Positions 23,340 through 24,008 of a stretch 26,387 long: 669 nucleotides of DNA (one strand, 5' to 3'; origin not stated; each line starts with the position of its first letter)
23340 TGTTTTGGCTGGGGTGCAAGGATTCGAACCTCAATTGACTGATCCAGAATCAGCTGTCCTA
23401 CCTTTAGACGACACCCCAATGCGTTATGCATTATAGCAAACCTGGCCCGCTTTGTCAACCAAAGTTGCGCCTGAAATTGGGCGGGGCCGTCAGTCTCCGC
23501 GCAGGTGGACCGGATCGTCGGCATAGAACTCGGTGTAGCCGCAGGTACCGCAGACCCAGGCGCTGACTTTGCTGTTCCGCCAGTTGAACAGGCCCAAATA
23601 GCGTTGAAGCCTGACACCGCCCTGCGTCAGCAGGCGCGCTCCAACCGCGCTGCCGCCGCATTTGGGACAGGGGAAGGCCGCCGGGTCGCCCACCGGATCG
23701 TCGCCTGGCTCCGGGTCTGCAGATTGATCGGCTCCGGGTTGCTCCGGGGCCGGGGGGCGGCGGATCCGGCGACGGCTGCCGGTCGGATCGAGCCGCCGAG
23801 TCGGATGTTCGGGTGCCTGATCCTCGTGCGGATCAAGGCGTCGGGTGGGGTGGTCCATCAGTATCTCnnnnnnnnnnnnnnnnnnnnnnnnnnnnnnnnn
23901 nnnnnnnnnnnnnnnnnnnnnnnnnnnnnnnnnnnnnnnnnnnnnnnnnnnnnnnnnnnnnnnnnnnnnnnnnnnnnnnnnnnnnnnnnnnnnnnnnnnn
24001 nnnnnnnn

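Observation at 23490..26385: tRNA-Gln-proximal tandem array of five paralogous small zinc-ribbon proteins sharing an N-terminal [DE]xPTRRL[DN] motif, plus a zinc-ribbon membrane protein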

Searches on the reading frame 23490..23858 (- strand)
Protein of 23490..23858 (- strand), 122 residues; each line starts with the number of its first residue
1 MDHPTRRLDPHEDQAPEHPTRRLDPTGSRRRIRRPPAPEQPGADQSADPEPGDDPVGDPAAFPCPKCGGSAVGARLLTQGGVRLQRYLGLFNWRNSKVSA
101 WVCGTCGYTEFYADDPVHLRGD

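Call 4: search_protein_families(library=pfam, proteins=[window:23490-23858:-], max_evalue=1)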
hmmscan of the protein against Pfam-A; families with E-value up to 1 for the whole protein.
window:23490-23858:- (122 aa): 8 families
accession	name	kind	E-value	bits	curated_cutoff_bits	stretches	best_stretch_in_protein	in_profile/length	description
PF09855.14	Zn_ribbon_13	-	2e-07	31.5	23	1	64-115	2-50/63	Nucleic-acid-binding protein containing Zn-ribbon domain (DUF2082)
PF15777.11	Anti-TRAP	-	0.014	15.8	32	1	58-84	27-50/59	Tryptophan RNA-binding attenuator protein inhibitory protein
PF07754.17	HVO_2753_ZBP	-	0.061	13.6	33.2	1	60-70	15-25/46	Small zinc finger protein HVO_2753-like, Zn-binding pocket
PF13453.11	Zn_ribbon_TFIIB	-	0.086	12.7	22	0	64-69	22-27/41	Transcription factor zinc-finger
PF08273.17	Zn_Ribbon_Prim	-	0.28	12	23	0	62-70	4-12/37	Zinc-binding domain of primase-helicase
PF14354.12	Lar_restr_allev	-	0.32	11.7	28.6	0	63-114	5-40/58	Restriction alleviation protein Lar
PF11781.13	Zn_ribbon_RRN7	-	0.34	11.1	27.1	0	101-115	5-19/32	Zinc-finger of RNA-polymerase I-specific TFIIB, Rrn7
PF12760.12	Zn_ribbon_IS1595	-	0.9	10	25.4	0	59-108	16-45/46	Transposase zinc-ribbon domain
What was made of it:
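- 23490..23858 (-): P1, 122 aa. The tail carries two motif copies (aa 4-8 and 19-23) followed by a long Pro/acidic linker. The C4 ribbon has Cys at 64, 67, 103 and 106. PF09855 31.5 bits against a cut-off of 23 (call 4).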

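Call 12: find_encoding_contigs(protein=window:23490-23858:-, flank=10000, max_places=6)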
Protein window:23490-23858:- (122 aa): 1 contig read that carries it; 1 place shown.
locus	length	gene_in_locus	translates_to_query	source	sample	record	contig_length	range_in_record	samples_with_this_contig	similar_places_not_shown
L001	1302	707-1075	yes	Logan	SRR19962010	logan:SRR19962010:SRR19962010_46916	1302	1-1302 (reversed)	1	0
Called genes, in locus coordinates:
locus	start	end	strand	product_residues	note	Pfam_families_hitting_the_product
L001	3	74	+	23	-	?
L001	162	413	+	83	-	-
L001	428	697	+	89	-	-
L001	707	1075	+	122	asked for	PF09855:Zn_ribbon_13 (weak)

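Call 13: find_homologous_proteins(query=A1, max_evalue=0.001)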
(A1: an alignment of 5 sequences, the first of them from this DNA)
Query A1 (5 sequences) (122 aa, profile of the alignment): 74 proteins with E <= 0.001 among 4770 candidates.
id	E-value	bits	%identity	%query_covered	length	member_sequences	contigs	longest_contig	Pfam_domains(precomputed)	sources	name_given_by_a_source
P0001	6.9e-35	137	31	98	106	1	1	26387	-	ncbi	-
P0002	1.1e-30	124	100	100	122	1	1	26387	PF09855.15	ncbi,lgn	-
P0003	1.5e-24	104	23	98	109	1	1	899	-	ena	-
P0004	2.2e-22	97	32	52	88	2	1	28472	-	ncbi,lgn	-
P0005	2.7e-22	97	30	98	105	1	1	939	-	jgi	jgi:hypothetical protein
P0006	5.1e-22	96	31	93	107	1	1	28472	-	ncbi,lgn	-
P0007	1.4e-20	92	30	98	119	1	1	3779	-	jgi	jgi:hypothetical protein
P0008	3.3e-18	84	31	47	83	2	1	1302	-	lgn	-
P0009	5.9e-18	83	30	98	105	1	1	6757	-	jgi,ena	jgi:hypothetical protein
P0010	1.3e-17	82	32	60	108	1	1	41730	-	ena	-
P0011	1.9e-17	81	43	98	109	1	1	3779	PF09855.15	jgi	jgi:predicted nucleic-acid-binding Zn-ribbon protein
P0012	7.3e-17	80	33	82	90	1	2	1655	-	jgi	-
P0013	8.4e-16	76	33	84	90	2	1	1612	-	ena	-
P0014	9.0e-16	76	34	84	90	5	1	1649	-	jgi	jgi:predicted nucleic-acid-binding Zn-ribbon protein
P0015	1.4e-15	75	36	98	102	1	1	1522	-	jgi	jgi:predicted nucleic-acid-binding Zn-ribbon protein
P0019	6.2e-14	70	48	100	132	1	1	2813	PF09855.15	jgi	jgi:predicted nucleic-acid-binding Zn-ribbon protein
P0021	2.6e-13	68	34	100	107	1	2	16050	-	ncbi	-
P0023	4.7e-13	67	33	99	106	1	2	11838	-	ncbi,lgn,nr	ncbi:MAG: hypothetical protein M3Z04_14915 [Chloroflexota bacterium]|nr:hypothetical protein [Chloro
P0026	3.0e-11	62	33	100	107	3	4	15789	-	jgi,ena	-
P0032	2.2e-9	56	31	48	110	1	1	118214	-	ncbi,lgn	-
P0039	1.3e-7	50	44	47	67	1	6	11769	PF09855.15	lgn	-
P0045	9.3e-7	47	34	44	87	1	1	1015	PF09855.15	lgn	-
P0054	4.9e-6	45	39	44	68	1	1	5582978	-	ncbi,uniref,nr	ncbi:hypothetical protein KDA_40360 [Dictyobacter alpinus]|uniref:Uncharacterized protein n=1 Tax=Di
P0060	1.4e-5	43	38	44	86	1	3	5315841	-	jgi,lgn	jgi:predicted nucleic-acid-binding Zn-ribbon protein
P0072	2.3e-4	39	29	87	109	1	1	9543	-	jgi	jgi:hypothetical protein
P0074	9.6e-4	37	38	41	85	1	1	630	PF09855.15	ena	-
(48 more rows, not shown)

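Call 19: find_encoding_contigs(protein=P0006, flank=10000, max_places=3)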
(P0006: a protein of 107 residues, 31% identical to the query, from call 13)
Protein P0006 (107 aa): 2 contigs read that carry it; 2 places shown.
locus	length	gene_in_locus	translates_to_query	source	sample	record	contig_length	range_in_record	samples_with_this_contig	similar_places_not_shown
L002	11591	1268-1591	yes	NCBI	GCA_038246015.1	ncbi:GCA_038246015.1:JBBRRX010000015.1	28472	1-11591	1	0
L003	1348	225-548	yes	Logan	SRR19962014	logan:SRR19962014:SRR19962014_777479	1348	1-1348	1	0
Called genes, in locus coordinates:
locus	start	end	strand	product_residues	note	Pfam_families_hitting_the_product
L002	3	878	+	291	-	?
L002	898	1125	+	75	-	-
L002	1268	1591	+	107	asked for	-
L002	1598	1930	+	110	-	-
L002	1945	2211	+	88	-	-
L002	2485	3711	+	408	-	PF00589:Phage_integrase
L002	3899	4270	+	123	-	-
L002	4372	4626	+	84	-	-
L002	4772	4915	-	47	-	-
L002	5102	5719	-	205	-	-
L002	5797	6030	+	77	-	PF14216:DUF4326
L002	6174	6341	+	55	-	-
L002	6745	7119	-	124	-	PF10012:DUF2255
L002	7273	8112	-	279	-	PF00106:adh_short, PF08659:KR, PF13561:adh_short_C2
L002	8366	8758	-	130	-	PF07883:Cupin_2, PF02311:AraC_binding (weak)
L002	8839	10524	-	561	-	PF05977:MFS_3, PF07690:MFS_1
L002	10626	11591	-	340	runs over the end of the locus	PF08240:ADH_N, PF16912:Glu_dehyd_C (weak), PF00107:ADH_zinc_N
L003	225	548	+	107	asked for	-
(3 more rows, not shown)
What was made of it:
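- In the relative, an integrase sits next to the same tRNA (call 19).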

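Call 20: find_encoding_contigs(protein=P0021, flank=10000, max_places=3)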
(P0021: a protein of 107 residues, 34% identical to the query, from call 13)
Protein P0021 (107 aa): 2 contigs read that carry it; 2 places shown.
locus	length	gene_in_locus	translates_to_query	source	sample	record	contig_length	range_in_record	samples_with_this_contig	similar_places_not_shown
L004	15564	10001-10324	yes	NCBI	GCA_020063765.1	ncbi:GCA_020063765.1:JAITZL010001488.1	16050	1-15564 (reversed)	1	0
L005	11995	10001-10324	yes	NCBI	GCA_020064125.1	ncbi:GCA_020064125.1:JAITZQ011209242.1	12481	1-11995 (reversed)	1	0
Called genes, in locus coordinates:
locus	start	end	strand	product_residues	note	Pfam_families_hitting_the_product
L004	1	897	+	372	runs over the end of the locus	PF01321:Creatinase_N, PF00557:Peptidase_M24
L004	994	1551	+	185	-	PF08207:EFP_N, PF01132:EFP, PF09285:Elong-fact-P_C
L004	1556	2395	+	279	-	PF00364:Biotin_lipoyl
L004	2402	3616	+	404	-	PF13742:tRNA_anti_2, PF01336:tRNA_anti-codon, PF02601:Exonuc_VII_L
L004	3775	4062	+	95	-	-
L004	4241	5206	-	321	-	PF00248:Aldo_ket_red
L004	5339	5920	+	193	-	PF13302:Acetyltransf_3, PF00583:Acetyltransf_1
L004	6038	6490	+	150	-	PF02609:Exonuc_VII_S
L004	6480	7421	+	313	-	PF01746:tRNA_m1G_MT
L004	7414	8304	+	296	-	PF12146:Hydrolase_4, PF00561:Abhydrolase_1, PF12697:Abhydrolase_6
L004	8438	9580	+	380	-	PF00266:Aminotran_5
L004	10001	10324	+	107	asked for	-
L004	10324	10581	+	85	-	-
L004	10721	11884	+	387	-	PF01656:CbiA (weak), PF02374:ArsA_ATPase, PF10609:ParA, PF13614:AAA_31, PF17886:ArsA_HSP20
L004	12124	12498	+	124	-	-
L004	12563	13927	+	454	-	PF00140:Sigma70_r1_2, PF04542:Sigma70_r2, PF04539:Sigma70_r3, PF04545:Sigma70_r4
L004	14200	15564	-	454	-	?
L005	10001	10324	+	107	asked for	-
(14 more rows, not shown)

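Call 21: find_encoding_contigs(protein=P0032, flank=10000, max_places=3)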
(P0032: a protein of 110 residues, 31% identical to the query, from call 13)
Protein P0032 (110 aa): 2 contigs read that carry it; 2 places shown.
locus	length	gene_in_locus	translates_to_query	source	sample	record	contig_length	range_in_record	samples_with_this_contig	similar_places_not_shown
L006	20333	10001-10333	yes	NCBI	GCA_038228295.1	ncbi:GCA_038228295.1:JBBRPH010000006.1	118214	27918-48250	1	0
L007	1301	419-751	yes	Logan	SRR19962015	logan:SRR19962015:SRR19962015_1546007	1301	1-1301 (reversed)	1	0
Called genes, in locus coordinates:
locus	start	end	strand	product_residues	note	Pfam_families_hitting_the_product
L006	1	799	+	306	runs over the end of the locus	PF00763:THF_DHG_CYH, PF02882:THF_DHG_CYH_C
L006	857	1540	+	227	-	-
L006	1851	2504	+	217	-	-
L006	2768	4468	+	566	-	PF01268:FTHFS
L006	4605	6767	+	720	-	-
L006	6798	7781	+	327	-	-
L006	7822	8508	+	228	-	-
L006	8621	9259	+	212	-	PF00881:Nitroreductase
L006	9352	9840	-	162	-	-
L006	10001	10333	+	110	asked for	-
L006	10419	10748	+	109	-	PF11009:BrxC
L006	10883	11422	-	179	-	PF00395:SLH (weak)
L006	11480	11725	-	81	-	-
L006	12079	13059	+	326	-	PF00535:Glycos_transf_2, PF10111:Glyco_tranf_2_2, PF13641:Glyco_tranf_2_3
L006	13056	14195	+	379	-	PF13439:Glyco_transf_4, PF13579:Glyco_trans_4_4, PF20706:GT4-conflict, PF00534:Glycos_transf_1, PF13692:Glyco_trans_1_4, PF13524:Glyco_trans_1_2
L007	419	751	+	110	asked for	-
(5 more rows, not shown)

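Call 26: search_solved_structures(query=A1, max_evalue=10)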
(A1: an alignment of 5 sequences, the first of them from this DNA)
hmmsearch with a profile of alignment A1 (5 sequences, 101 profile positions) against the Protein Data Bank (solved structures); distinct sequences matched with E-value up to 10: 21.
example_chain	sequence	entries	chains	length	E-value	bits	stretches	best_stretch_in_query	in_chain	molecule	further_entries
8hkx_S27A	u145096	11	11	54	0.076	16.8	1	76-90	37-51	30S ribosomal protein S27ae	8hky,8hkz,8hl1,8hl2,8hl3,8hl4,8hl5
28jc_L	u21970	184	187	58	0.087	16.7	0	22-44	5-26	DNA-directed RNA polymerases I, II, and III subunit RPABC4 | RNA polymerase II subunit K | DNA-directed RNA polymerase II subunit RPB12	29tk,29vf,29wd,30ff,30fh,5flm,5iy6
6seh_C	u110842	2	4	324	0.2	15.5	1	34-71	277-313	Structure-specific endonuclease subunit SLX1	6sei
3ir9_A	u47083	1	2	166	0.35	14.7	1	24-49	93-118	Peptide chain release factor subunit 1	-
9fhl_Y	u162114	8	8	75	0.6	14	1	79-91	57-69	Small ribosomal subunit protein eS31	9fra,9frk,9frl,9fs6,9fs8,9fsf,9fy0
2k5c_A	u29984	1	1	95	0.76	13.6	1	34-91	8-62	uncharacterized protein PF0385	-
8hil_L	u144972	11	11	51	1.2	13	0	80-98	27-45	DNA-directed RNA polymerases II, IV and V subunit 12 | DNA-directed RNA polymerase II, IV and V subunit 12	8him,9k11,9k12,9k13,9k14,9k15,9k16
3p2a_A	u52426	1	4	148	1.2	13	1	24-59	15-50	Putative thioredoxin-like protein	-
9zdp_A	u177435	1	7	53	1.6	12.6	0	26-49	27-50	Rubredoxin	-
8sb3_C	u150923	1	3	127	1.7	12.5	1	52-93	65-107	DH270.2 Variable Heavy chain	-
2fiy_A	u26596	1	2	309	2.1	12.2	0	31-89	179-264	Protein fdhE homolog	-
6htj_A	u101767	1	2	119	2.2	12.1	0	34-56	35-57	Nucleic-acid-binding protein containing a Zn-ribbon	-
1qyp_A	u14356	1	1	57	3.1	11.7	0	32-55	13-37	RNA POLYMERASE II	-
5dm6_Z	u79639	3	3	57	3.4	11.5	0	17-45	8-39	50S ribosomal protein L32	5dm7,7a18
4v49_BZ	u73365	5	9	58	4.5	11.1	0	16-45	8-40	50S ribosomal protein L32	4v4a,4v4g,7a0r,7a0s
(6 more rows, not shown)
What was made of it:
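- Tried and rejected: PDB by sequence: nothing significant (best E 0.076, call 26).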

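Call 30: find_encoding_contigs(protein=P0023, flank=10000, max_places=2)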
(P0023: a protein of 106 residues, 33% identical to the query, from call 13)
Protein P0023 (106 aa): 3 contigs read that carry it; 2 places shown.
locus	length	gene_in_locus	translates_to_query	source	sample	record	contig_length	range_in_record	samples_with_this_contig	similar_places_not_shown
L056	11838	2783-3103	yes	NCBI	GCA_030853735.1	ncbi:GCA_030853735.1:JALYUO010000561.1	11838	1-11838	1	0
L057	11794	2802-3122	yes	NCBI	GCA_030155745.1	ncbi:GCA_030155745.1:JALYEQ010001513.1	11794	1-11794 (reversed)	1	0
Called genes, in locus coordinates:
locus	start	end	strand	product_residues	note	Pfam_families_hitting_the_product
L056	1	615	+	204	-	PF00561:Abhydrolase_1 (faint), PF12146:Hydrolase_4, PF12697:Abhydrolase_6 (weak)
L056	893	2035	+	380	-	PF00266:Aminotran_5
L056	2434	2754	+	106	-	-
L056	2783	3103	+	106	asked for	-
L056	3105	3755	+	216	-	PF12760:Zn_ribbon_IS1595 (faint)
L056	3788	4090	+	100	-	-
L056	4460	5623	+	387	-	PF01656:CbiA (weak), PF02374:ArsA_ATPase, PF10609:ParA, PF13614:AAA_31, PF17886:ArsA_HSP20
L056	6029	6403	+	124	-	-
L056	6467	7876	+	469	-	PF00140:Sigma70_r1_2, PF04542:Sigma70_r2, PF04539:Sigma70_r3, PF04545:Sigma70_r4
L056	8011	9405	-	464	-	PF18885:DUF5648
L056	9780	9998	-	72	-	-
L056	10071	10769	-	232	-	-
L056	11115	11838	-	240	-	PF07591:PT-HINT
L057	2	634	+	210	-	?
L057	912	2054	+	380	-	PF00266:Aminotran_5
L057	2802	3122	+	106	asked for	-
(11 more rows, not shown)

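Call 31: find_encoding_contigs(protein=P0010, flank=10000, max_places=2)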
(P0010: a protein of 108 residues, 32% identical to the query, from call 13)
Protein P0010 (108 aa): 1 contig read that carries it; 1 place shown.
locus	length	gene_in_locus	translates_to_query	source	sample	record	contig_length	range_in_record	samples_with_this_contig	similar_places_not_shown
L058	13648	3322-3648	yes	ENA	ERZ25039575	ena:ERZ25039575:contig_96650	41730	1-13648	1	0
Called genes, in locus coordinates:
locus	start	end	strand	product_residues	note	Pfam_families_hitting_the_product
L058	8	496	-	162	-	PF02687:FtsX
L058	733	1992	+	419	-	-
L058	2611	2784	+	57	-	-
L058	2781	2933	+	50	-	-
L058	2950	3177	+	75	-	-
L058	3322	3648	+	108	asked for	-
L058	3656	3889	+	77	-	-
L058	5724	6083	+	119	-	PF02706:Wzz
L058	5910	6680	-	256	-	PF00929:RNase_T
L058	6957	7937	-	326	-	PF00491:Arginase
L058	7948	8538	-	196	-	PF00440:TetR_N, PF08359:TetR_C_4, PF17932:TetR_C_24 (weak), PF17938:TetR_C_29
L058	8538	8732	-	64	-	PF00196:GerE, PF08281:Sigma70_r4_2 (faint)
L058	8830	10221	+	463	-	PF01565:FAD_binding_4, PF08031:BBE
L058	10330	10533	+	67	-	PF16859:TetR_C_11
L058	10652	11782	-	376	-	PF03706:LPG_synthase_TM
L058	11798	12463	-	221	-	PF11139:SfLAP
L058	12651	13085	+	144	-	PF13551:HTH_29 (faint), PF08281:Sigma70_r4_2, PF00196:GerE, PF13384:HTH_23 (weak)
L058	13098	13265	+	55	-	-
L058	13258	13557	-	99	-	PF11139:SfLAP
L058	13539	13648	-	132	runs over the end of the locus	PF11139:SfLAP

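Call 32: find_encoding_contigs(protein=P0026, flank=10000, max_places=3)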
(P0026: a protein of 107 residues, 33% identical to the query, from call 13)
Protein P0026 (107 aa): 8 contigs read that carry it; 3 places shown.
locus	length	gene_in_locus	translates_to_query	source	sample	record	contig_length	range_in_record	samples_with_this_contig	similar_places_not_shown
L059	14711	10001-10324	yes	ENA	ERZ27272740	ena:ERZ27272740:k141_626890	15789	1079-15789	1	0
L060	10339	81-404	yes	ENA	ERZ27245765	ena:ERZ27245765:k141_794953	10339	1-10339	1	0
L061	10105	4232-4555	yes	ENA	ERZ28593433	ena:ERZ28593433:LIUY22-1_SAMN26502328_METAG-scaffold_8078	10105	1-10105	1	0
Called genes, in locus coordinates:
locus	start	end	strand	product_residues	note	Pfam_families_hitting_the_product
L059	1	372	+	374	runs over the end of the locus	PF01321:Creatinase_N, PF00557:Peptidase_M24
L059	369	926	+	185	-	PF08207:EFP_N, PF01132:EFP, PF09285:Elong-fact-P_C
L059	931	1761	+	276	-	PF13375:RnfC_N (faint), PF00364:Biotin_lipoyl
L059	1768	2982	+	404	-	PF13742:tRNA_anti_2, PF01336:tRNA_anti-codon, PF02601:Exonuc_VII_L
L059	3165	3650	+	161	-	-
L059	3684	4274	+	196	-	-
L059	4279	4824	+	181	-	PF13302:Acetyltransf_3, PF00583:Acetyltransf_1 (weak)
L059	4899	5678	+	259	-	PF12686:DUF3800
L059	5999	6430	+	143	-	PF02609:Exonuc_VII_S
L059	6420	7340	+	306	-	PF01746:tRNA_m1G_MT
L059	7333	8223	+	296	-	PF00561:Abhydrolase_1, PF12146:Hydrolase_4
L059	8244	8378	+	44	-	-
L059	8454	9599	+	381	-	PF00266:Aminotran_5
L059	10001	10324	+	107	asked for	-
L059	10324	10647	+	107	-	-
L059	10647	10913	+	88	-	-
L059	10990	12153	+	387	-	PF01656:CbiA (weak), PF02374:ArsA_ATPase, PF10609:ParA, PF13614:AAA_31, PF17886:ArsA_HSP20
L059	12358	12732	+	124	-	-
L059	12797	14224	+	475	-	PF00140:Sigma70_r1_2, PF04542:Sigma70_r2, PF04539:Sigma70_r3, PF04545:Sigma70_r4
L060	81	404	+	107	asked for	-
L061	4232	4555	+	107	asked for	-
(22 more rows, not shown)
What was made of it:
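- In another clade the arrays sit between housekeeping genes at a fixed site (calls 20, 30, 32).
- Tried and rejected: The ArsA-HSP20 ATPase and sigma factor beside arrays in one clade is a single, closely related lineage (calls 20, 30, 32).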

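Call 40: predict_structure(alignment_id=A2)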
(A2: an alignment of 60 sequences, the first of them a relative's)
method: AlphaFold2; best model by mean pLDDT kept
length: 122 residues; sequences in the alignment: 60
mean_pLDDT: 76.6   pTM: 0.54
mean pLDDT of the five models: 76.6, 75.9, 75.6, 75.2, 74.5
residues with pLDDT >= 90: 40; 70-90: 33; 50-70: 46; < 50: 3
segments of 3 or more residues with pLDDT < 50: 27-29
pLDDT, mean of each block of 10 residues (from residue 1): 70 70 55 62 60 61 89 86 89 91 94 92 76
secondary structure, 60 per line:
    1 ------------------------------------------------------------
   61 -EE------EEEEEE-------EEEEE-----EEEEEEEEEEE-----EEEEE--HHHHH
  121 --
elements in order: E70-75 E83-87 E93-103 E109-113 H116-120
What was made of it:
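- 23490..23858 (-): AF2 gives the ribbon (aa 61-120) pLDDT about 90 and the tail 55-70 with no secondary structure (call 40).
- On PF09855 Zn_ribbon_13 (DUF2082): AF2 models a beta-sheet ribbon with pLDDT about 90 (call 40).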

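Call 45: fold_search(model_id=the predicted structure, library=pdb)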
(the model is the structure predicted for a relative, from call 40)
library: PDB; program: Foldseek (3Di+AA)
matches with E <= 10: 154; with E <= 0.001: 0
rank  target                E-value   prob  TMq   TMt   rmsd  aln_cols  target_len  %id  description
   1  4c2m_I                4.4e-01  0.66  0.21  0.21   5.8        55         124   16  Structure of RNA polymerase I at 2.8 A resolution (released 2013-10-23)
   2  2qkd                  5.3e-01  0.75  0.23  0.08   4.8        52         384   19  Crystal structure of tandem ZPR1 domains (released 2007-08-07)
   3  4c2m_X                5.3e-01  0.60  0.21  0.22   5.8        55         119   16  Structure of RNA polymerase I at 2.8 A resolution (released 2013-10-23)
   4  9y9c_OA               5.3e-01  0.57  0.24  0.18   4.6        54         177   24  Cryo-EM map of the in vitro reconstituted RAZR:GP77 complex with AlphaFold-predicted models fitted into the density. (released 2025-12-24)
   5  6upy_I                5.6e-01  0.54  0.26  0.27   7.5        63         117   24  RNA polymerase II elongation complex with 5-guanidinohydantoin lesion in state 2E (released 2020-06-10)
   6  6hls_I                6.7e-01  0.30  0.18  0.20   7.9        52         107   17  Yeast apo RNA polymerase I* (released 2019-04-03)
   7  7oba_I                7.1e-01  0.54  0.22  0.26   5.2        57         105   12  Cryo-EM structure of human RNA Polymerase I in complex with RRN3 (released 2021-12-08)
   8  7obb_I                7.6e-01  0.10  0.15  0.17  15.7        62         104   18  Cryo-EM structure of human RNA Polymerase I Open Complex (released 2021-12-08)
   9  6hlq_I                8.5e-01  0.41  0.23  0.25   5.9        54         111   17  Yeast RNA polymerase I* elongation complex bound to nucleotide analog GMPCPP (released 2019-04-03)
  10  5fj9_I                1.3e+00  0.25  0.21  0.27   5.5        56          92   20  Cryo-EM structure of yeast apo RNA polymerase III at 4.6 A (released 2015-11-25)
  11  6upx_I                1.4e+00  0.47  0.27  0.28   4.9        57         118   19  RNA polymerase II elongation complex with 5-guanidinohydantoin lesion in state 1 (released 2020-06-10)
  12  6k0a_G                1.5e+00  0.25  0.22  0.23   8.2        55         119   18  cryo-EM structure of an archaeal Ribonuclease P (released 2019-06-19)
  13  9e6q_Ah               1.6e+00  0.28  0.26  0.34   8.6        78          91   13  Cryo-EM structure of the Pyrobaculum calidifontis 50S ribosomal subunit in complex with Dri (released 2024-11-20)
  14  7qca_LOO              1.6e+00  0.25  0.26  0.31  10.5        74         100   15  Spraguea lophii ribosome (released 2022-11-30)
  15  4ym7_EI               1.6e+00  0.16  0.19  0.20   6.2        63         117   17  RNA polymerase I structure with an alternative dimer hinge (released 2015-09-09)
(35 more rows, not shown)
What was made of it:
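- Weak fold resemblance to TFIIS-type ribbons of the RNA polymerase subunits Rpb9 and RPA12 (call 45).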
